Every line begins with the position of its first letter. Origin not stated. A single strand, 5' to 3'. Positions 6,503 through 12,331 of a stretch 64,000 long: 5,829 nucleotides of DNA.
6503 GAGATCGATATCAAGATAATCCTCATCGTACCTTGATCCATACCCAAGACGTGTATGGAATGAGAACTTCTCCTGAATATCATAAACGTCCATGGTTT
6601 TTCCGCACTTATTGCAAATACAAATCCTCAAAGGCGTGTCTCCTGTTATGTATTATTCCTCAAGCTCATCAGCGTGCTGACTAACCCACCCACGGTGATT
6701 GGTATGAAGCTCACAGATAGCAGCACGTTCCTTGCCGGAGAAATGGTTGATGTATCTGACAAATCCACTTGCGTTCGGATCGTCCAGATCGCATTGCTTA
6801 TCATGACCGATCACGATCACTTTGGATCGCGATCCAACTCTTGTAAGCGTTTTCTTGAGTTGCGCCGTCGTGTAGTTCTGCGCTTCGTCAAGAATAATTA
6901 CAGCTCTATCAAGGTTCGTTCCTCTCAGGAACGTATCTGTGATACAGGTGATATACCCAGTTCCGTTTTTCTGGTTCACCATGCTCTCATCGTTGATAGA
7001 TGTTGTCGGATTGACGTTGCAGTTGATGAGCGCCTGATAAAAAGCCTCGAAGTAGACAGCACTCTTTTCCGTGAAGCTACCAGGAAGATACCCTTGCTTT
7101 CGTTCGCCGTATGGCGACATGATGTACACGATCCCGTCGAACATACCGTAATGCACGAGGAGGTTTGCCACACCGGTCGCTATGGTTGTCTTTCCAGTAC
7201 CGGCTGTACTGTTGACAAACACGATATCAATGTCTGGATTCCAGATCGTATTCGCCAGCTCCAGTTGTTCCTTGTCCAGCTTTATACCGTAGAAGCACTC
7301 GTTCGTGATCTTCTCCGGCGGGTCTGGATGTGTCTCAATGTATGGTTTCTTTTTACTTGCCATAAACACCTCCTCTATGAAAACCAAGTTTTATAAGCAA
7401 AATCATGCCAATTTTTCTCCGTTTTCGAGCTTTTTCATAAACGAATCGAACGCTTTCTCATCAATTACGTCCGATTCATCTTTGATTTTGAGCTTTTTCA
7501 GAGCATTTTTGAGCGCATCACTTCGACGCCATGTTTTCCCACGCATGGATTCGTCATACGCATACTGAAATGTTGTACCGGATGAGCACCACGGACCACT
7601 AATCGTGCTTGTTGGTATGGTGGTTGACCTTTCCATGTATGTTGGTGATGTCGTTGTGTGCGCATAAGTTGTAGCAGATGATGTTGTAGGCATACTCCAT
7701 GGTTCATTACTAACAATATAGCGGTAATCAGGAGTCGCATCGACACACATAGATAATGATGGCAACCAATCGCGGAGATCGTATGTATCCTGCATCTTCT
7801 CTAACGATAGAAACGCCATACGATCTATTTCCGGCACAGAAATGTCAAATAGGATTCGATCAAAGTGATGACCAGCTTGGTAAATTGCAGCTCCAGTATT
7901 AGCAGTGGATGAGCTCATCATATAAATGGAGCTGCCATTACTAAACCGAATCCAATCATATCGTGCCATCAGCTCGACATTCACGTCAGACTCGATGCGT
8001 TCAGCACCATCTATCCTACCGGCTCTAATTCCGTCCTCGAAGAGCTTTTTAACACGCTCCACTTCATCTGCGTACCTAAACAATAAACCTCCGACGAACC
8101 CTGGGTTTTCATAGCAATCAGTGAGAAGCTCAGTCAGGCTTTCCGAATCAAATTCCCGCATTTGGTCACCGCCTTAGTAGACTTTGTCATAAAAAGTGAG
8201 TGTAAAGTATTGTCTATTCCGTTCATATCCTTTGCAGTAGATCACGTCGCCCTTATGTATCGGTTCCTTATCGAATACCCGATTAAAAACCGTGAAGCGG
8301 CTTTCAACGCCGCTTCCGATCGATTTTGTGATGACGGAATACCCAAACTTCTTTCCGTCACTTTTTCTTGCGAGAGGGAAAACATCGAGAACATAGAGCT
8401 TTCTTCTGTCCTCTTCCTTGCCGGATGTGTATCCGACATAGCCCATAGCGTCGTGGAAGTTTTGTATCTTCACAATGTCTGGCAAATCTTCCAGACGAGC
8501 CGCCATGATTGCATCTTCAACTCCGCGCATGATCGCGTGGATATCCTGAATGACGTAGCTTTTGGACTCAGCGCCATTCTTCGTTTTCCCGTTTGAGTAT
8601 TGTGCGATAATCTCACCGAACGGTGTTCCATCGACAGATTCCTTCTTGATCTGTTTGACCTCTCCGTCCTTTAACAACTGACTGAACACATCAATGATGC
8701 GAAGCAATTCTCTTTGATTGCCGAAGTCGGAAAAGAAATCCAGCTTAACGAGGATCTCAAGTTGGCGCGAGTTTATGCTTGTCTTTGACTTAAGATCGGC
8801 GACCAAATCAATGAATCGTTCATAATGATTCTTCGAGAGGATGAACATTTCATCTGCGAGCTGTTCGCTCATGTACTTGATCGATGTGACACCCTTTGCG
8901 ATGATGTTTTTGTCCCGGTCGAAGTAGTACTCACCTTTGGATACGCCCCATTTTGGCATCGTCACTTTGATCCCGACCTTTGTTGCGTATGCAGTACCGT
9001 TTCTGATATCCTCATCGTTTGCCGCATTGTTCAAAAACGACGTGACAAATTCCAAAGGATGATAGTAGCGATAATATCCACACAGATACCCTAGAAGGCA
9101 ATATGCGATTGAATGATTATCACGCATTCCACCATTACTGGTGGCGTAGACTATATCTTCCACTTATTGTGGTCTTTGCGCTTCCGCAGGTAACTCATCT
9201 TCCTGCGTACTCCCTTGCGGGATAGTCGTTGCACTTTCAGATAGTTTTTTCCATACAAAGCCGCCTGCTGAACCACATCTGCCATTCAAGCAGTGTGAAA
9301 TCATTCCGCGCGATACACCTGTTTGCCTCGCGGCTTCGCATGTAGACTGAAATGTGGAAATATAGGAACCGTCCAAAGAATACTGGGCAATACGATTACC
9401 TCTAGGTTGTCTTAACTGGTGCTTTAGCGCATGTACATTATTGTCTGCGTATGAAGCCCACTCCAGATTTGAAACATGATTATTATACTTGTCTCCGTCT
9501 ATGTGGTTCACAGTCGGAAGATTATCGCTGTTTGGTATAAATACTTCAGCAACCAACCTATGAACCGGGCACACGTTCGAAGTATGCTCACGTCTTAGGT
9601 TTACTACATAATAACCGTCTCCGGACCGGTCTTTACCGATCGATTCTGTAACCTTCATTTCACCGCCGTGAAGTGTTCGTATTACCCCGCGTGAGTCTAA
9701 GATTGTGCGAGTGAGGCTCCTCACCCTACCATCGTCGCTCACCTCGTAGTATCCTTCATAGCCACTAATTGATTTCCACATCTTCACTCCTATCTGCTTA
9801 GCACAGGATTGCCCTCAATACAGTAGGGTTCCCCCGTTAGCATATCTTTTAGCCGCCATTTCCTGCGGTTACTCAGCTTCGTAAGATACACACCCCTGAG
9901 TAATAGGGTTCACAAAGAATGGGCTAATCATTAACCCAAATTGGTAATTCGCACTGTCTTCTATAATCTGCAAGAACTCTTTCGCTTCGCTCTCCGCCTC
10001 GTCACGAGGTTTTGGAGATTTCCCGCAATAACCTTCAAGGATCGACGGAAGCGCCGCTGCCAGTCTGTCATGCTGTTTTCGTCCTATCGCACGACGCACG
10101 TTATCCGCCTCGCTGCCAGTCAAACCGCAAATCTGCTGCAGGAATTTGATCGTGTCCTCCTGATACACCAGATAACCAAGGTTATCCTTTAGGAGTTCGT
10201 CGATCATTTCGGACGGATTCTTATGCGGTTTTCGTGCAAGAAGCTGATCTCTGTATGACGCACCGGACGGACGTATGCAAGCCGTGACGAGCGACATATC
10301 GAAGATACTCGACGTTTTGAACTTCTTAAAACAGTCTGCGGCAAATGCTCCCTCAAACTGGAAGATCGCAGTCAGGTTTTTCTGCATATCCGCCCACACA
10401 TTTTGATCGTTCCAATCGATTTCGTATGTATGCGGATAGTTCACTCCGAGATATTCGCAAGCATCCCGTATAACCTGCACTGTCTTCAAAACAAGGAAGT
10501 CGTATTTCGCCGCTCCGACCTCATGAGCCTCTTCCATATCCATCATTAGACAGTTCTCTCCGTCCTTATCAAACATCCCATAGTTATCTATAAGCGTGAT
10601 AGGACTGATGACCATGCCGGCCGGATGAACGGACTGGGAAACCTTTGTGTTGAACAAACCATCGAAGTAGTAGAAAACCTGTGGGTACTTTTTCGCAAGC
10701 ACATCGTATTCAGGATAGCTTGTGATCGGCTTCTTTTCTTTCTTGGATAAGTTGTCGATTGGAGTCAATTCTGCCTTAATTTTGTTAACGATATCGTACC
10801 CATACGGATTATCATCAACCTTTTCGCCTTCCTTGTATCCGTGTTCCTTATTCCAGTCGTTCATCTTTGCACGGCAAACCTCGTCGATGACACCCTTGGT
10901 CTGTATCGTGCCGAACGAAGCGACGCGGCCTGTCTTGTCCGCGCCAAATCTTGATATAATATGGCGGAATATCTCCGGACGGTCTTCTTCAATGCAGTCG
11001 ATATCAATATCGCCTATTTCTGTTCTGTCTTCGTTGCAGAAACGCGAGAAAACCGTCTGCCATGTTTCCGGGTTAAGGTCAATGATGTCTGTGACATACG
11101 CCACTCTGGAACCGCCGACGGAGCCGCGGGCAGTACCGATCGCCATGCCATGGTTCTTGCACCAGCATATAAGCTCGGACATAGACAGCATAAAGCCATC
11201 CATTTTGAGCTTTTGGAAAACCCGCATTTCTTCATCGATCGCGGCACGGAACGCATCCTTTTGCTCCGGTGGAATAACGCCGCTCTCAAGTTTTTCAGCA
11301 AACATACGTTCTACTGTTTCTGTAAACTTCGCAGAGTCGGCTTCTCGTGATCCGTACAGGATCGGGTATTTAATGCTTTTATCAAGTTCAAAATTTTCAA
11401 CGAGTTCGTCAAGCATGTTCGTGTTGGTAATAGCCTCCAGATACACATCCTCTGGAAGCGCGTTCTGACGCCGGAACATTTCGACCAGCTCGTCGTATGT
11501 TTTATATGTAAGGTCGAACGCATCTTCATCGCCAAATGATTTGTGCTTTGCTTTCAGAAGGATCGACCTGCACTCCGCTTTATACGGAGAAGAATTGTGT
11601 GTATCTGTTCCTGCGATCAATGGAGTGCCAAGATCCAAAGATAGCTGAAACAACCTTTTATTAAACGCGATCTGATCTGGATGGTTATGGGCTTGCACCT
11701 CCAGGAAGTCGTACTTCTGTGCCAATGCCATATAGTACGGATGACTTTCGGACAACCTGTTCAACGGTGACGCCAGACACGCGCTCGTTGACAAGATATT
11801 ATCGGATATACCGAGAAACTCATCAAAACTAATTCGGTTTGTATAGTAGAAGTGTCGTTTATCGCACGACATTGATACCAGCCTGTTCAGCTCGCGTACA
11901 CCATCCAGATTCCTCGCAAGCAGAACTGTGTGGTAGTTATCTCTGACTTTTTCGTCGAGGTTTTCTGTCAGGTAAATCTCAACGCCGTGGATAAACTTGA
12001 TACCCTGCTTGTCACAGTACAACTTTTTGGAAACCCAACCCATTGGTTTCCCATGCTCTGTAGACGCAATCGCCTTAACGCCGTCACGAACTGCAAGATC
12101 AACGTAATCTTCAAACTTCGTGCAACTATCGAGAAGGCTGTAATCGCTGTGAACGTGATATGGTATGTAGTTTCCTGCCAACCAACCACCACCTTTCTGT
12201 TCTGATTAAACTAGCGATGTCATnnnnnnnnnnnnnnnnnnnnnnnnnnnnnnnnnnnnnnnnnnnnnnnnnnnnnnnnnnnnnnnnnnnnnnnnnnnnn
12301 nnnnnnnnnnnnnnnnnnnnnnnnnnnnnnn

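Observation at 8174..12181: dnaE interrupted inside a conserved motif by an ~0.8 kb element encoding an HNH homing endonuclease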

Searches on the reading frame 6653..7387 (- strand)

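Call 57: search_protein_families(library=pfam, proteins=[window:6653-7387:-], max_evalue=0.001)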
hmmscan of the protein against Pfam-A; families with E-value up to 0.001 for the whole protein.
window:6653-7387:- (244 aa): 5 families
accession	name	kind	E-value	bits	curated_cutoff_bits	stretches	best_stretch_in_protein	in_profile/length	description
PF02562.22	PhoH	-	2.5e-32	112.5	27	1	39-230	7-189/205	PhoH-like protein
PF13604.12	AAA_30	-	3e-09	37.3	27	1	37-214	2-141/191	AAA domain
PF13245.12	AAA_19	-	7.2e-06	26.7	25.1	1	55-198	13-128/134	AAA domain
PF00931.28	NB-ARC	-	0.00084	19.1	23.5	0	44-192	8-133/248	NB-ARC domain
PF13401.12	AAA_22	-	0.00095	19.9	27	0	61-193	13-121/130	AAA domain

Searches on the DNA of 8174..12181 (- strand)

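Call 6: search_dna_similar(query=window:8174-12181:-, collection=phages, mode=near, max_rows=30)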
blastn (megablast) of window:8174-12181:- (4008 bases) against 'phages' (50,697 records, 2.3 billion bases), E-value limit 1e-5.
No match.
